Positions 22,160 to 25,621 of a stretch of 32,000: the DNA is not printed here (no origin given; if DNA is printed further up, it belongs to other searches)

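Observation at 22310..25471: One polypeptide combines an extracytoplasmic glycoside hydrolase with an O-antigen ligase/polymerase-type membrane domain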

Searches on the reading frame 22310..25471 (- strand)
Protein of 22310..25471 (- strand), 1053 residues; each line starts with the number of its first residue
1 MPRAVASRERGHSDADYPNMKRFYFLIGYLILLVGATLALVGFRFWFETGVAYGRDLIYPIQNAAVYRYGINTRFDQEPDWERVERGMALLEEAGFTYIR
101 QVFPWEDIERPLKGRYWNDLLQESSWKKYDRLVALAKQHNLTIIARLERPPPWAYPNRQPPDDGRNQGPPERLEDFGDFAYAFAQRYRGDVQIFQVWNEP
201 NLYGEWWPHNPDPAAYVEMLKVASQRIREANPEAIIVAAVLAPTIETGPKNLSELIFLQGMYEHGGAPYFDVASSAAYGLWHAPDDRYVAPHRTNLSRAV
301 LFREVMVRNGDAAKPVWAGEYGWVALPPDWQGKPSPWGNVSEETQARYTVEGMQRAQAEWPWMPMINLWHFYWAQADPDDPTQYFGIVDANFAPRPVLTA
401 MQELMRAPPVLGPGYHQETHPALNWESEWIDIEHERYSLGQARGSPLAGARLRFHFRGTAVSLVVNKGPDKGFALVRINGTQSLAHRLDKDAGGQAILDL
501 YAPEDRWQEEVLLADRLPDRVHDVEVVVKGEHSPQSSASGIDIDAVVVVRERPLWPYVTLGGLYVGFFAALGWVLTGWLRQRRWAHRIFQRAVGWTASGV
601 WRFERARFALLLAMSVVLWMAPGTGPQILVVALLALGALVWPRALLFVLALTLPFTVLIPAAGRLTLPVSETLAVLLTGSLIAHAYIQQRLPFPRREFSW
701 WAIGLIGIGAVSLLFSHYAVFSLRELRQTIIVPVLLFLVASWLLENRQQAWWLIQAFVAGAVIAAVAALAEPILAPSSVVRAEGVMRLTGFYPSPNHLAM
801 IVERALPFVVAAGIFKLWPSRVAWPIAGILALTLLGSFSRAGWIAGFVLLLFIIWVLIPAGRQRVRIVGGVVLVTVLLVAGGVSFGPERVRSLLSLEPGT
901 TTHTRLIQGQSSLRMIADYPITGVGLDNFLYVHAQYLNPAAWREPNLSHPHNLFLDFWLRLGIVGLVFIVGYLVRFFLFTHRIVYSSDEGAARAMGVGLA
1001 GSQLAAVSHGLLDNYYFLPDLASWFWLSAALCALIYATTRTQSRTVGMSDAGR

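Call 3: search_protein_families(library=pfam, proteins=[window:22310-25471:-], max_evalue=1)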
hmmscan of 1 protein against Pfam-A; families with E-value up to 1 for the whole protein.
window:22310-25471:- (1053 aa): 3 families
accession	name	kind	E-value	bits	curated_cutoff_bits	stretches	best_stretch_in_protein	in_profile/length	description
PF04932.20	Wzy_C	-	1.3e-21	77.4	31.7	1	828-969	4-148/149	O-Antigen ligase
PF17996.7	CE2_N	-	0.034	14.6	27.9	1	447-527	17-81/108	Carbohydrate esterase 2 N-terminal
PF01229.23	Glyco_hydro_39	-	0.066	12.4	26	1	193-233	151-190/472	Glycosyl hydrolases family 39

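Call 4: search_protein_families(library=ncbifam, proteins=[window:22310-25471:-], max_evalue=1)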
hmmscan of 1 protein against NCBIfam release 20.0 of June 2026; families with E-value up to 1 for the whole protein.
window:22310-25471:- (1053 aa): 1 family
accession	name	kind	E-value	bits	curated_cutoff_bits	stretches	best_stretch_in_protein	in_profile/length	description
NF012031.0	PRK15487.1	equivalog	2.2e-10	40.2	277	1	710-970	80-340/404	O-antigen ligase RfaL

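Call 5: search_solved_structures(query=window:22310-25471:-, max_evalue=1, show_alignments=3)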
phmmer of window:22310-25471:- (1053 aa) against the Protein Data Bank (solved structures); distinct sequences matched with E-value up to 1: 6.
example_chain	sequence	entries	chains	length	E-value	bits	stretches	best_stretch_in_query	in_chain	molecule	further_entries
4zn2_A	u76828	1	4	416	2.6e-09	38.5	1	165-413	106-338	PslG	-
5bx9_A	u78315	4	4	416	2.6e-09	38.5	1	165-413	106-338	PslG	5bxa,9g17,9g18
4m29_A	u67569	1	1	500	0.0051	17.7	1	191-235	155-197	Beta-xylosidase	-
4ekj_A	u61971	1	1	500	0.0051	17.7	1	191-235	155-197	Beta-xylosidase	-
5jvk_A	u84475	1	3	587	0.0082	17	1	86-324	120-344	Uncharacterized protein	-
1px8_A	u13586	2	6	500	0.061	14.1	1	168-234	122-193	Beta-xylosidase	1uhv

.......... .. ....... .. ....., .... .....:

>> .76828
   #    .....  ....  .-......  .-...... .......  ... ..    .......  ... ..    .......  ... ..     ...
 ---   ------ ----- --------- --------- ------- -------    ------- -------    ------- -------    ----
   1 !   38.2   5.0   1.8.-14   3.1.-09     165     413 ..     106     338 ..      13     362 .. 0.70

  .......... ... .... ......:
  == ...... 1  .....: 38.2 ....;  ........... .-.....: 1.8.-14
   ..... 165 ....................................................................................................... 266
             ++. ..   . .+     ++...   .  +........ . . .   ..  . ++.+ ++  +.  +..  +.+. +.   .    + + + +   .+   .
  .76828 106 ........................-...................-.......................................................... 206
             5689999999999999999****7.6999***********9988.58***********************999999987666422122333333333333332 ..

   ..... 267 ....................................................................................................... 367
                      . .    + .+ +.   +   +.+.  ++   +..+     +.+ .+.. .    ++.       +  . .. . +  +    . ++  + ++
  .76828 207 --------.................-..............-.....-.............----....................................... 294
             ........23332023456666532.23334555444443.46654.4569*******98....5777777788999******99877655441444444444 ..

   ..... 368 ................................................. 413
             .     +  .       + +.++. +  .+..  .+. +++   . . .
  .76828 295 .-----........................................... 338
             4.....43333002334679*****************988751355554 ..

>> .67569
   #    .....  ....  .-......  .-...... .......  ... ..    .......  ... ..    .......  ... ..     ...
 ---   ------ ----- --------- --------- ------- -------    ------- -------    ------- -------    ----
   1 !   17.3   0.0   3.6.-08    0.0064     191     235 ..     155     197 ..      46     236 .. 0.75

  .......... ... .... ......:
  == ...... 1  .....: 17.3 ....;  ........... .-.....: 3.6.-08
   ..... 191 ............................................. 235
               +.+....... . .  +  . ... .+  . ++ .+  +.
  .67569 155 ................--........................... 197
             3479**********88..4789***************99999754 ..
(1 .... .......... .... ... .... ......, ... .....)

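Call 7: find_homologous_proteins(query=window:22310-25471:-, max_evalue=0.00001)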
Query window:22310-25471:- (1053 aa): 129 proteins with E <= 0.00001 among 8000 candidates; the best 120 are listed.
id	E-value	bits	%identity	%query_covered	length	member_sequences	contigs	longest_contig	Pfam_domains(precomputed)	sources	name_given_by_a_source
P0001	0.0e+0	2374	97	100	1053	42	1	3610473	PF04932.21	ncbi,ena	-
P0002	0.0e+0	2312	95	100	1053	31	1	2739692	PF04932.21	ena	-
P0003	0.0e+0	1932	79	98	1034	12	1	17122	PF04932.21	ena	-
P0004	0.0e+0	1912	79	98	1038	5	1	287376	PF04932.21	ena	-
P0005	0.0e+0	1912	78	98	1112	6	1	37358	PF04932.21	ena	-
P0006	0.0e+0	1885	76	98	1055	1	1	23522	PF04932.21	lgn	-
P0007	0.0e+0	1879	77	97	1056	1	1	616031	PF00150.25,PF04932.21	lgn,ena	-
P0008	0.0e+0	1875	76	98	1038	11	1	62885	PF04932.21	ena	-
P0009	0.0e+0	1873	76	98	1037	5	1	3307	PF04932.21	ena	-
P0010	0.0e+0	1869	76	98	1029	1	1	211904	PF04932.21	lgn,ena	-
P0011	0.0e+0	1866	76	97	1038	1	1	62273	PF04932.21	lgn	-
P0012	0.0e+0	1858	76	98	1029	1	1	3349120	PF04932.21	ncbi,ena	-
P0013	0.0e+0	1857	76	98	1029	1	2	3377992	PF00150.25,PF04932.21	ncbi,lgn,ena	-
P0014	0.0e+0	1850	77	97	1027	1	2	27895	PF04932.21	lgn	-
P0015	0.0e+0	1830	75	98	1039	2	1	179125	PF04932.21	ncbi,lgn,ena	-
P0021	9.4e-207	707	39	96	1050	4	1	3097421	PF00150.25,PF04932.21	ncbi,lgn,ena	-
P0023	3.0e-206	706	40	96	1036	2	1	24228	PF00150.25,PF04932.21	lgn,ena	-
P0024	1.8e-201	690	45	50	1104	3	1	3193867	PF00150.25,PF04932.21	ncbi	-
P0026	1.1e-198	681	45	50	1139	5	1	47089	PF00150.25,PF04932.21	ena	-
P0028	3.2e-193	662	37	96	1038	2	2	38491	PF00150.25,PF04932.21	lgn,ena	-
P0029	7.0e-191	655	45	49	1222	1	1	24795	PF00150.25,PF04932.21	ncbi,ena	-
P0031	1.0e-189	651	44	49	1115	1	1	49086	PF00150.25,PF04932.21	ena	-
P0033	6.8e-188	645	45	47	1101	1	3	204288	PF00150.25,PF04932.21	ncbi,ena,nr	ncbi:MAG: O-antigen ligase family protein [Chloroflexi bacterium]|nr:O-antigen ligase family protein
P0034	1.3e-186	641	43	51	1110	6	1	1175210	PF00150.25,PF04932.21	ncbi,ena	-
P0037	1.7e-185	637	38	93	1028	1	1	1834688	PF00150.25,PF04932.21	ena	-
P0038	4.0e-185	636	38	93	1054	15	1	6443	PF00150.25,PF04932.21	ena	-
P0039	8.7e-185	635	37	93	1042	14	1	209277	PF00150.25,PF04932.21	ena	-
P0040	8.4e-184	631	43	49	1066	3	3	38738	PF00150.25,PF04932.21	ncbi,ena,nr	ncbi:MAG: O-antigen ligase family protein [Chloroflexi bacterium]|nr:O-antigen ligase family protein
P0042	5.9e-183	628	37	93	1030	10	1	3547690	PF00150.25,PF04932.21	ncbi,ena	-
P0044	9.2e-183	628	37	93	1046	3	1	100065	PF00150.25,PF04932.21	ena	-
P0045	3.6e-182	626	37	93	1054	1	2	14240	PF00150.25,PF04932.21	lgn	-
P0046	4.0e-181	622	36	98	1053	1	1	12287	PF04932.21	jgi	jgi:O-antigen ligase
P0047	1.2e-180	621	38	94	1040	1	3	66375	PF00150.25,PF04932.21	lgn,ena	-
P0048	1.3e-179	617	38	93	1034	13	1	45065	PF04932.21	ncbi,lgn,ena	-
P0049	1.7e-176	607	37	95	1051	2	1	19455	PF00150.25,PF04932.21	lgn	-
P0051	3.9e-151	523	39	72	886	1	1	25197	PF00150.25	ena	-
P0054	2.5e-126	441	45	45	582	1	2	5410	PF00150.25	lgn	-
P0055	1.2e-125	439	42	50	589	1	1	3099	PF00150.25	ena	-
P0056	1.5e-124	435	43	47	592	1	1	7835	PF00150.25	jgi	jgi:polysaccharide biosynthesis protein PslG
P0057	3.1e-124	434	44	45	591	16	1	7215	PF00150.25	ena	-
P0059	1.8e-122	428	41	50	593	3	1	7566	PF00150.25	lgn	-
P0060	2.2e-122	428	43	47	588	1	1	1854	PF00150.25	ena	-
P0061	3.3e-122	427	44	45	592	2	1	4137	PF00150.25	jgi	-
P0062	6.2e-122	426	44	45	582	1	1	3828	PF00150.25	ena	-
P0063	6.8e-122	426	40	50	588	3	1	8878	PF00150.25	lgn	-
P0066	1.1e-119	419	42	49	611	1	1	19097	PF00150.25,PF17996.8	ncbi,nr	ncbi:MAG: cellulase family glycosylhydrolase [Chloroflexi bacterium]|nr:cellulase family glycosylhyd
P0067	1.6e-118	415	44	44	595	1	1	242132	PF00150.25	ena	-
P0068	3.8e-118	414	41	47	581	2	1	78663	PF00150.25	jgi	-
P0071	7.0e-116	406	40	47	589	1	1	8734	PF00150.25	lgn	-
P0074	7.8e-115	403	41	50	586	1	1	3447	PF00150.25,PF17996.8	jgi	jgi:hypothetical protein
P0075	3.6e-114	401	42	47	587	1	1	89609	PF00150.25,PF17996.8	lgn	-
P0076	1.9e-112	395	42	49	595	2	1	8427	PF00150.25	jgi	-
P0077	4.1e-112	394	43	46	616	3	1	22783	PF00150.25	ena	-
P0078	1.4e-111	392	42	49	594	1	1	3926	PF00150.25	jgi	jgi:hypothetical protein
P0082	3.1e-108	381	38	48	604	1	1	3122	PF00150.25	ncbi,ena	-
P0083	1.0e-107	379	40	45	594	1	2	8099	PF00150.25,PF17996.8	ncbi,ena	-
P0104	1.5e-90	323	37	47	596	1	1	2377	PF00150.25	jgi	jgi:hypothetical protein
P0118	8.8e-35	138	31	30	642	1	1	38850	PF00150.25,PF26549.1,PF00930.28,PF02449.22,PF13204.14,PF26550.2,PF07676.19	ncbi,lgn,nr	ncbi:MAG: cellulase family glycosylhydrolase [Anaerolineae bacterium]|nr:cellulase family glycosylhy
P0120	2.3e-21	93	28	30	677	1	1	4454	PF00150.25,PF01229.23,PF17957.8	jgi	jgi:polysaccharide biosynthesis protein PslG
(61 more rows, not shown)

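Call 18: find_related_loci(query=A1, collection=genome_contigs, flank=10000)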
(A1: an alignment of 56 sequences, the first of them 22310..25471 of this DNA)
Query A1 (1053 aa) in genome_contigs; peptide patterns used: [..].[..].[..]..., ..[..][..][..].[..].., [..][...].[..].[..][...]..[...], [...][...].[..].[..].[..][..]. (x = any residue, [..] = any of these).
600 stretches matched a pattern (row limit reached: there are more); 572 encode a relative of the query (tblastn E <= 1e-3); the best 80 are kept; 80 distinct loci.
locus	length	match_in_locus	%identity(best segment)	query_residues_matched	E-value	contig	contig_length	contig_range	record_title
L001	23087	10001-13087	79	17-1045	0e+0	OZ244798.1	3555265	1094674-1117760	MAG: Chloroflexota bacterium isolate 2a568fc5-af87-46f8-82f8-bda4512a6bab genome assembly, chromosome: 1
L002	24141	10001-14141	40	48-1037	0e+0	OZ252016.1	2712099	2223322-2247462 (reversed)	MAG: Chloroflexota bacterium isolate c55ced2e-1ba6-4635-9983-d2261847e0b0 genome assembly, chromosome: 1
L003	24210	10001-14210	39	48-1053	0e+0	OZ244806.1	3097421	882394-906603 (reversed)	MAG: Chloroflexota bacterium isolate 600da572-970b-48f2-b46a-9436f58df6f3 genome assembly, chromosome: 1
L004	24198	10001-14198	36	41-1047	4e-153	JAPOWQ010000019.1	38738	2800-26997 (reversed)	MAG: Chloroflexota bacterium isolate COS2_bin_4 NODE_428_length_38738_cov_25.2553, whole genome shotgun sequence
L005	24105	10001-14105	37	47-1020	1e-152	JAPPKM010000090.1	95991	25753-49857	MAG: Chloroflexota bacterium isolate RHO2_bin_72 NODE_374_length_95991_cov_12.728715, whole genome shotgun sequence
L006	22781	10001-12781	35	61-1049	5e-150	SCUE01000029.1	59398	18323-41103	MAG: Chloroflexota bacterium isolate FW602_bin.22 FW602_bin.22-103674, whole genome shotgun sequence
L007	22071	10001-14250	38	44-1034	1e-143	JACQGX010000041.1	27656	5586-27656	MAG: Chloroflexi bacterium isolate NC_groundwater_1084_Ag_S2p5_67_496 S_2p5_S6_coassembly_k141_492003, whole genome shot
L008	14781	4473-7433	34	38-1033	2e-141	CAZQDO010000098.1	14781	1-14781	MAG TPA_asm: uncultured Anaerolineae bacterium isolate binchicken_co338_52 genome assembly, contig: NODE_908_length_1478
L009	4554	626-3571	32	61-1053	4e-137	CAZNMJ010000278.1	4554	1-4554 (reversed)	MAG TPA_asm: uncultured Anaerolineales bacterium isolate SRP239594_co1_144 genome assembly, contig: NODE_15113_length_45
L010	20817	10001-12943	33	46-1028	9e-133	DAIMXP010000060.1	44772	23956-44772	MAG TPA_asm: Chloroflexota bacterium isolate CTOTU41425 NODE_466_length_44772_cov_18.659816, whole genome shotgun sequen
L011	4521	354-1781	49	60-549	4e-132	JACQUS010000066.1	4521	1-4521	MAG: Chloroflexi bacterium isolate NC_groundwater_1443_Ag_S-0.65um_71_33 S_p65_S5_coassembly_k141_629610, whole genome s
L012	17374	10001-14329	42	17-1039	1e-127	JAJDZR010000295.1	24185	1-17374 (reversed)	MAG: Chloroflexota bacterium isolate jk18x44bins.5 k141_386665, whole genome shotgun sequence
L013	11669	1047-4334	45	37-1040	5e-126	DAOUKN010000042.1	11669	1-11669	MAG TPA_asm: Chloroflexota bacterium isolate S7_331 k113_2453477, whole genome shotgun sequence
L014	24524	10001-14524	36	26-1039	2e-158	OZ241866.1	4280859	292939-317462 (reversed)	MAG: Chloroflexota bacterium isolate 648bf299-2263-4cbe-a927-b722e8dafbdb genome assembly, chromosome: 1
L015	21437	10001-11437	43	60-558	1e-116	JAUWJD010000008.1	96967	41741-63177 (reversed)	MAG: Chloroflexota bacterium isolate CSMAG_2311 CSMAG_2311_k127_953333_length_96967_cov_20.0596, whole genome shotgun se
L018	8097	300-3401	30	19-1032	4e-113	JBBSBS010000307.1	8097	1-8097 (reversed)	MAG: Aggregatilineales bacterium isolate La6_metabat2.168 La6_metabat2.168_K_2639411_L_8097_cov_10.0000, whole genome sh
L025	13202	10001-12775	32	48-1032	4e-108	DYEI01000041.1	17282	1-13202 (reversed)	MAG TPA_asm: Anaerolinea sp. isolate Tomsk_2_67_199 Tomsk_k141_6684, whole genome shotgun sequence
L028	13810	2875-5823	31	70-1032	6e-107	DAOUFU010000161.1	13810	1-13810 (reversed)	MAG TPA_asm: Anaerolineae bacterium isolate R24_102 k131_1495168, whole genome shotgun sequence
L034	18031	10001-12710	43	13-560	1e-127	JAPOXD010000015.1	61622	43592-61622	MAG: Chloroflexota bacterium isolate COS3_bin_17 NODE_198_length_61622_cov_45.1363, whole genome shotgun sequence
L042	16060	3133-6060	29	70-1027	6e-100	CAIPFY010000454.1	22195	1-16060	MAG: uncultured Chloroflexi bacterium isolate Loclat_bin-07687 genome assembly, contig: bin-07687:454/464, whole genome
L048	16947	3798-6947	27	20-1043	2e-97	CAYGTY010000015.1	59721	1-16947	MAG TPA_asm: uncultured Anaerolineaceae bacterium isolate ERP117304_co3_241 genome assembly, contig: NODE_736_length_597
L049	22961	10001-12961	30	68-1035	3e-97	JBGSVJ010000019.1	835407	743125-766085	MAG: Anaerolineae bacterium isolate JTS-AC454 k141_2992015, whole genome shotgun sequence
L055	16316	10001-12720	37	69-1035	4e-96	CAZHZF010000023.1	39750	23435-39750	MAG TPA_asm: uncultured Dehalococcoidales bacterium isolate SRP287453_co1_286 genome assembly, contig: NODE_1589_length_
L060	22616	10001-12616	32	157-1053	5e-94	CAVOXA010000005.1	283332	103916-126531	MAG: uncultured Chloroflexia bacterium isolate MFD09964.bin.2.208 genome assembly, contig: contig_22068, whole genome sh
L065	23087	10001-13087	30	26-1034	2e-93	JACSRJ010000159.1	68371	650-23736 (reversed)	MAG: Anaerolinea sp. isolate CH2 contig-70_224, whole genome shotgun sequence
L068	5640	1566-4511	29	62-1034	2e-92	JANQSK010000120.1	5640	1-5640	MAG: Anaerolineae bacterium isolate IP29b_bin.94 k99_1008500, whole genome shotgun sequence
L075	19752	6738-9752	28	68-1025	1e-90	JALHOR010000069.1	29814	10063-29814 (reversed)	MAG: Anaerolineae bacterium isolate bin.171_sub c_000000006838, whole genome shotgun sequence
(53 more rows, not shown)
